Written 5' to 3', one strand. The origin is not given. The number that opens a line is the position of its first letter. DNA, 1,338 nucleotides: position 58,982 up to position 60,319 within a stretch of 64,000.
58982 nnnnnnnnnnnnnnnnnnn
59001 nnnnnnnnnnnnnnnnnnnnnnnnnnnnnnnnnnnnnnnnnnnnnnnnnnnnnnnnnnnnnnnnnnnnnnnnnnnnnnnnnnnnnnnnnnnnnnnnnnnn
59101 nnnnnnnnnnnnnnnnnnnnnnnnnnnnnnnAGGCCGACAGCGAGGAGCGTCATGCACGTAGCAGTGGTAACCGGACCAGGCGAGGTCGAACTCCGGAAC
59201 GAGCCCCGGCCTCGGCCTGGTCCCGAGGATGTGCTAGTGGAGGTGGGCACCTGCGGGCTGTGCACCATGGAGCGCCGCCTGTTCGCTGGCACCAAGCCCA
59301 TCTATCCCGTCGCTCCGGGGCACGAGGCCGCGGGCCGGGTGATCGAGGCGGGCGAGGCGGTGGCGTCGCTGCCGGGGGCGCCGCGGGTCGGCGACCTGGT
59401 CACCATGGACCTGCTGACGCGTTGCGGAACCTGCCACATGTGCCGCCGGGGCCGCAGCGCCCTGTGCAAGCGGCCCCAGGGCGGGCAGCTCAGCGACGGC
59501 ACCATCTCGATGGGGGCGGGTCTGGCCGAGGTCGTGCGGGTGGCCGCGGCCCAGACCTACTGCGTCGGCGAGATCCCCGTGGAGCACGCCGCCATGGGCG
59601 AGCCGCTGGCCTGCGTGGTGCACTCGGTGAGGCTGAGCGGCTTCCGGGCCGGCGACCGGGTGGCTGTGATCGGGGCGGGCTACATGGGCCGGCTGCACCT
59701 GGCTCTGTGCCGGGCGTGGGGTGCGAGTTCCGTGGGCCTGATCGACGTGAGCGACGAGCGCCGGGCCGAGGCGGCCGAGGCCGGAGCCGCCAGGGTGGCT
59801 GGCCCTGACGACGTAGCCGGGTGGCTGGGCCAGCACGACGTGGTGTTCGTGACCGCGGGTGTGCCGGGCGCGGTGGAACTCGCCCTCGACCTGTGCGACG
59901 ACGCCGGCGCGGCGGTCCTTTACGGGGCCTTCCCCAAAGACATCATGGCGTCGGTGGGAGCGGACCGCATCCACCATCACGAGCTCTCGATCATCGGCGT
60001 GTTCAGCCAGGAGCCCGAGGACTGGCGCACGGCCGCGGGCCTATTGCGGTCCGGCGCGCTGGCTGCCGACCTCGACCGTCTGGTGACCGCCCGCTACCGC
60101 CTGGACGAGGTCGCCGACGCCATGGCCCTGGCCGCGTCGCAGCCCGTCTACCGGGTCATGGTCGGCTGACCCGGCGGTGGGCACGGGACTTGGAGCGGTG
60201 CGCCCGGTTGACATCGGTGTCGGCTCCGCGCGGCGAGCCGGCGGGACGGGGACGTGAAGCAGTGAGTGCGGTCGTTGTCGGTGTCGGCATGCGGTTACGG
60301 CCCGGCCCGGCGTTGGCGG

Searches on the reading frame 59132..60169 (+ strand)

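Call 11: search_protein_families(library=pfam, proteins=[window:59132-60169:+], max_evalue=0.01)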
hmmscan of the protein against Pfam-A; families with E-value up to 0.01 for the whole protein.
window:59132-60169:+ (345 aa): 5 families
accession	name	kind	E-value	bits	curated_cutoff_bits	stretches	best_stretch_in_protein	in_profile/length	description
PF08240.17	ADH_N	-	6.6e-17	62.1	23.5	1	30-142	1-99/104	Alcohol dehydrogenase GroES-like domain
PF00107.32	ADH_zinc_N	-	1.1e-15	58.2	31.8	1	186-305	3-127/129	Zinc-binding dehydrogenase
PF16912.11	Glu_dehyd_C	-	1.1e-06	28.7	34.9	1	175-331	32-198/211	Glucose dehydrogenase C-terminus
PF01408.29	GFO_IDH_MocA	-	0.0025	18.9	24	1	176-221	2-49/120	Oxidoreductase family, NAD-binding Rossmann fold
PF13602.12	ADH_zinc_N_2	-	0.0046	18.3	27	1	226-336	12-125/134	Zinc-binding dehydrogenase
